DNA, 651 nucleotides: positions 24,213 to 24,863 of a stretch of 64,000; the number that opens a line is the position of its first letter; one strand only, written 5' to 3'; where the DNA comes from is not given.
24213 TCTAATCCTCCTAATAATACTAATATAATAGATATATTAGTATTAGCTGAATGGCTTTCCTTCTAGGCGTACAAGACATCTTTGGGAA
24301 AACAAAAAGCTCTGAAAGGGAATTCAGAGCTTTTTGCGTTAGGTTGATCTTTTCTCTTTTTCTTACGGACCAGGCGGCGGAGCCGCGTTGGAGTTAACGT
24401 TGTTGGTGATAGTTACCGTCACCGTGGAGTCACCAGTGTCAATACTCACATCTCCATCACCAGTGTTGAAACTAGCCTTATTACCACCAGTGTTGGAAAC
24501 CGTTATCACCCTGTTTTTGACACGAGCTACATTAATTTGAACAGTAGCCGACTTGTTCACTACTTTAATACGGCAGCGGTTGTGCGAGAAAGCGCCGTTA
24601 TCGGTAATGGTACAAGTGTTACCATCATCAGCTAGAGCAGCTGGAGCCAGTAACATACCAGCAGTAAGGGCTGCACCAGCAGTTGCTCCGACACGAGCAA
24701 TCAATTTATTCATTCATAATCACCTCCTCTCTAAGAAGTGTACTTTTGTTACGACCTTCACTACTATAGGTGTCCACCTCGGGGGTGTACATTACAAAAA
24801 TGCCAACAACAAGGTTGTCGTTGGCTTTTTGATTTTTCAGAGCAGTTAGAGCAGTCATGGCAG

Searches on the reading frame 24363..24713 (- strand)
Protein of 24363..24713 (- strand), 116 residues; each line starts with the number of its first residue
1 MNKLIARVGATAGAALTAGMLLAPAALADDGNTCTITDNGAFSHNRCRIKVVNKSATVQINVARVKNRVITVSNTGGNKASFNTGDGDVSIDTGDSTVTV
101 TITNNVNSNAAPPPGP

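Call 13: search_protein_families(library=pfam, proteins=[window:24363-24713:-], max_evalue=0.01)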
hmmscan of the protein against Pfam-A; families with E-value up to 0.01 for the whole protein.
window:24363-24713:- (116 aa): 0 families

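Call 37: find_homologous_proteins(query=window:24363-24713:-, max_evalue=0.001)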
Query window:24363-24713:- (116 aa): 22 proteins with E <= 0.001 among 64 candidates.
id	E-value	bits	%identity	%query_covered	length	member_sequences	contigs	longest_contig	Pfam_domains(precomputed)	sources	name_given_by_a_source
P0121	1.9e-65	236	100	100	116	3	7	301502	-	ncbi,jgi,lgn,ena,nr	ncbi:MAG TPA: hypothetical protein VIH52_03045 [Candidatus Nanoarchaeia archaeon]|nr:hypothetical pr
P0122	2.7e-35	139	68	97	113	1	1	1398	-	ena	-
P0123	3.1e-34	135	69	98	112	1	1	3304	-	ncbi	-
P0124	6.6e-34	134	69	97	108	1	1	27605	-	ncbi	-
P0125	1.5e-33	133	64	100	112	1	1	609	-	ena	-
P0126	2.0e-33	133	68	98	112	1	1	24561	-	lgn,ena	-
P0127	1.1e-32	130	65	100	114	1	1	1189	-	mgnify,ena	mgnify:CR=1 FL=1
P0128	1.8e-32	130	65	98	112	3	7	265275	-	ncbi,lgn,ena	-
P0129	2.2e-30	123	66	86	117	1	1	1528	-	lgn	-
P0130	1.6e-29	120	61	98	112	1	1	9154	-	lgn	-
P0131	3.6e-29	119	68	91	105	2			-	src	-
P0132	4.0e-28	116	62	70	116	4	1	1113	-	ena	-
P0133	3.2e-27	113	61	94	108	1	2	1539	-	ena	-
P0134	3.6e-27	113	62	97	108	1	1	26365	-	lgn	-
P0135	4.7e-26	109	62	89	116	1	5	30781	-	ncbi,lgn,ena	ncbi:MAG: hypothetical protein AAB521_03405 [Patescibacteria group bacterium]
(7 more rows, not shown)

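Call 38: find_encoding_contigs(protein=P0128, flank=8000, max_places=2)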
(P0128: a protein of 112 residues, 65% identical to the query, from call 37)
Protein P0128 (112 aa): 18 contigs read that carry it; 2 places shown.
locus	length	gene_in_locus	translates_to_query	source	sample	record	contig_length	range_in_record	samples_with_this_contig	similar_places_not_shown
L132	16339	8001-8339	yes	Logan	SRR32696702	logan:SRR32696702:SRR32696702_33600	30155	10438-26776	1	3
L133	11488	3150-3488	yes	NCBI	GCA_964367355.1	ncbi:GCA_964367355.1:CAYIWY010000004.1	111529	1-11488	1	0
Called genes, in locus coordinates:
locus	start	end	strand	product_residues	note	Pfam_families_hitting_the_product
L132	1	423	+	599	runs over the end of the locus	PF01612:DNA_pol_A_exo1, PF00476:DNA_pol_A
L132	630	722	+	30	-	-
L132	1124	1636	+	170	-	-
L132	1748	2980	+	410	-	PF05922:Inhibitor_I9, PF00082:Peptidase_S8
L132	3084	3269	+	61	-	-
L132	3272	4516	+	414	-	PF13506:Glyco_transf_21, PF03142:Chitin_synth_2 (faint), PF00535:Glycos_transf_2, PF10111:Glyco_tranf_2_2, PF13641:Glyco_tranf_2_3, PF13632:Glyco_trans_2_3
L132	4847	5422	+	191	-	PF12389:Peptidase_M73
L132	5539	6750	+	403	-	PF00932:LTD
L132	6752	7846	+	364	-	PF00353:HemolysinCabind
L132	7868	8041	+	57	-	-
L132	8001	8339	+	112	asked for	-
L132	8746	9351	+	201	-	-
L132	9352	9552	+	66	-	PF10055:DUF2292 (weak)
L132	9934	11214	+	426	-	-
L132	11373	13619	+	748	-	-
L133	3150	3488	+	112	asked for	-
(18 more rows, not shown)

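Call 39: find_encoding_contigs(protein=P0124, flank=8000, max_places=2)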
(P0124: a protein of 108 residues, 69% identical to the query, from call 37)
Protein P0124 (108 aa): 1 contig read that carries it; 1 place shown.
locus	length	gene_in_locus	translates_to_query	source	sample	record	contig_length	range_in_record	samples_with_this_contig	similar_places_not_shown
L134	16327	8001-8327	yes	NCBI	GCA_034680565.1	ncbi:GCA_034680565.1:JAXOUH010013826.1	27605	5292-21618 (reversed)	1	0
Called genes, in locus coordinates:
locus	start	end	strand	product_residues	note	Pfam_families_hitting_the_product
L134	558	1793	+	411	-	PF05922:Inhibitor_I9, PF00082:Peptidase_S8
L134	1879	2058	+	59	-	-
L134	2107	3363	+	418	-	PF13506:Glyco_transf_21, PF00535:Glycos_transf_2, PF10111:Glyco_tranf_2_2, PF13641:Glyco_tranf_2_3, PF13632:Glyco_trans_2_3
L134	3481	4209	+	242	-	-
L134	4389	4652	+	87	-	-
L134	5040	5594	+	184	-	-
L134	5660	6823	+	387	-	PF00932:LTD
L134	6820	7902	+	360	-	PF00353:HemolysinCabind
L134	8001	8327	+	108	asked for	-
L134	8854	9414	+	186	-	PF11611:DUF4352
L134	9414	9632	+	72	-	PF10055:DUF2292 (weak)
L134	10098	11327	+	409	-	-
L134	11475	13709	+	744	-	-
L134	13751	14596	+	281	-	-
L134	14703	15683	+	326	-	PF00188:CAP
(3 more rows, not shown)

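Call 40: find_encoding_contigs(protein=P0126, flank=8000, max_places=2)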
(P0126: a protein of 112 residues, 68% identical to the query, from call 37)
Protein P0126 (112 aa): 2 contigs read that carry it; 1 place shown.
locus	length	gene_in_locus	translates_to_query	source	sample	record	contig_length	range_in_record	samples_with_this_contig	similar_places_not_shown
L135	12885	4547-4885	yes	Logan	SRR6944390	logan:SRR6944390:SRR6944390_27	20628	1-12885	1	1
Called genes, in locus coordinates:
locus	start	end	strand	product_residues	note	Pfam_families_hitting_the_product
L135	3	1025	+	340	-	?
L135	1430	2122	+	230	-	PF12389:Peptidase_M73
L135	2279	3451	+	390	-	PF00932:LTD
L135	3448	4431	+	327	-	PF00353:HemolysinCabind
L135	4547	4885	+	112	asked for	-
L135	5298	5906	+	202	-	-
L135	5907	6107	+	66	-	PF10055:DUF2292 (weak)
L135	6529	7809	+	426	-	-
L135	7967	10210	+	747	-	-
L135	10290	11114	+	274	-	-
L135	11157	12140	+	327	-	PF00188:CAP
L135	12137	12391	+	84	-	PF18900:DUF5656 (weak)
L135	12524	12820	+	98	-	PF01245:Ribosomal_L19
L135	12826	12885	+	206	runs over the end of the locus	PF01351:RNase_HII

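Call 45: find_encoding_contigs(protein=P0123, flank=8000, max_places=3)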
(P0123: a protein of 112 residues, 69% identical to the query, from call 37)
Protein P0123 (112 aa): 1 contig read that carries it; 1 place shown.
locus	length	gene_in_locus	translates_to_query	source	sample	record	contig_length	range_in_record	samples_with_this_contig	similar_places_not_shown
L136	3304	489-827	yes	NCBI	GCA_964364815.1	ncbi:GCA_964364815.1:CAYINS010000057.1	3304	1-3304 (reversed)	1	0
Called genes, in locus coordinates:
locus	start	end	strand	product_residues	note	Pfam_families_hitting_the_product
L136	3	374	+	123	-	?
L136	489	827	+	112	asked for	-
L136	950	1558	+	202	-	-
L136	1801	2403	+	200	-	PF11611:DUF4352 (weak)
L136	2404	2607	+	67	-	PF10055:DUF2292 (weak)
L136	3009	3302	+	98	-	?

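Call 46: find_encoding_contigs(protein=P0130, flank=8000, max_places=3)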
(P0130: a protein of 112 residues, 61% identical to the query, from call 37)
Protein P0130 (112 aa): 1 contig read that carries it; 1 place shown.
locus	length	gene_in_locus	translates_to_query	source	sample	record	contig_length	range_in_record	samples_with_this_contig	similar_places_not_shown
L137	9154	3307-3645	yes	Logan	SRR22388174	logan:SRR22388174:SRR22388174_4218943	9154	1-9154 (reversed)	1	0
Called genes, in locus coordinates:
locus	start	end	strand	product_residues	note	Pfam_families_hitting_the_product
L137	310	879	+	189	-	PF12389:Peptidase_M73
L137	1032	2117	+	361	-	PF00932:LTD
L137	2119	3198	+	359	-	PF00353:HemolysinCabind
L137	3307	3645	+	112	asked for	-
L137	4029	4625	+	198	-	PF11611:DUF4352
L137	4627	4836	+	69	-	PF10055:DUF2292 (weak)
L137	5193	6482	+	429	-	-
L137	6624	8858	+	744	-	-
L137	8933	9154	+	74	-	?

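Call 47: find_encoding_contigs(protein=P0122, flank=8000, max_places=3)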
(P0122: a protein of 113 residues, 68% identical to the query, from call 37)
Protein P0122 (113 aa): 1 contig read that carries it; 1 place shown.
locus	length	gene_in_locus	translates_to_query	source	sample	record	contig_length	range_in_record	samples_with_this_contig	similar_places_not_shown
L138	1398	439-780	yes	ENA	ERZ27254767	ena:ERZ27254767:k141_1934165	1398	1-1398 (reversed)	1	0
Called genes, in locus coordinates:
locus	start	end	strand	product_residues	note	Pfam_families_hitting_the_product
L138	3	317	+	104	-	?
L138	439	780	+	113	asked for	-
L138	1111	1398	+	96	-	?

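Call 61: find_encoding_contigs(protein=P0135, flank=7000, max_places=6)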
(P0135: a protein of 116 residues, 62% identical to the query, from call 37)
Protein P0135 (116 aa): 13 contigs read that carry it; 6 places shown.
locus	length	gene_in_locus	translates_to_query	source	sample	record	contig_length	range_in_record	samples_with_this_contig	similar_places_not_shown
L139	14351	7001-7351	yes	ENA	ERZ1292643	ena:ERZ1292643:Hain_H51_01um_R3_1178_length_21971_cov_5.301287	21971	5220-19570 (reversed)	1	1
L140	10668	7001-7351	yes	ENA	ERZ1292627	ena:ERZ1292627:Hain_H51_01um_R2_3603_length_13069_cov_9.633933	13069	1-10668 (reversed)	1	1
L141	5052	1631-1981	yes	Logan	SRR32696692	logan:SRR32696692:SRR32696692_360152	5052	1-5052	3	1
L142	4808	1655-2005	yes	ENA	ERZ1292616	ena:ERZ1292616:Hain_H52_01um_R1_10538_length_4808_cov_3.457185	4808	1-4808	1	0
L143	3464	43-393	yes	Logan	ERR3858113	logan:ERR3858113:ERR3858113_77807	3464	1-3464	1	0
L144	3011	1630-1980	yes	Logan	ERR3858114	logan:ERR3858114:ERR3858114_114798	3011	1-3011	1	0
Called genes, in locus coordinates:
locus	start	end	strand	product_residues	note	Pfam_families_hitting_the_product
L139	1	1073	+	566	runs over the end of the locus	PF01368:DHH, PF02272:DHHA1, PF17768:RecJ_OB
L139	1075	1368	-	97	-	-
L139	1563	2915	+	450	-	PF01336:tRNA_anti-codon, PF00152:tRNA-synt_2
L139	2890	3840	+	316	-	PF13354:Beta-lactamase2 (weak), PF00768:Peptidase_S11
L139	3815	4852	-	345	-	-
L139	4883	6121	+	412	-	PF00749:tRNA-synt_1c, PF19269:Anticodon_2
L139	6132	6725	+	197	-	-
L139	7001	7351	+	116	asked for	-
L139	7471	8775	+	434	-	PF00278:Orn_DAP_Arg_deC, PF02784:Orn_Arg_deC_N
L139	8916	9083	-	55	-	-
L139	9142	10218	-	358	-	PF10137:CAP12-PCTIR_TIR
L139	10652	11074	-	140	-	PF13470:PIN_3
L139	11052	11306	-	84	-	PF15919:HicB_lk_antitox (faint), PF01402:RHH_1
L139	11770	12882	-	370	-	PF07907:YibE_F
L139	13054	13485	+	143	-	PF01475:FUR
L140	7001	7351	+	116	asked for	-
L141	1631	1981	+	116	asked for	-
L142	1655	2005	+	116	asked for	-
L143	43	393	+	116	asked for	-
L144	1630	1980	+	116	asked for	-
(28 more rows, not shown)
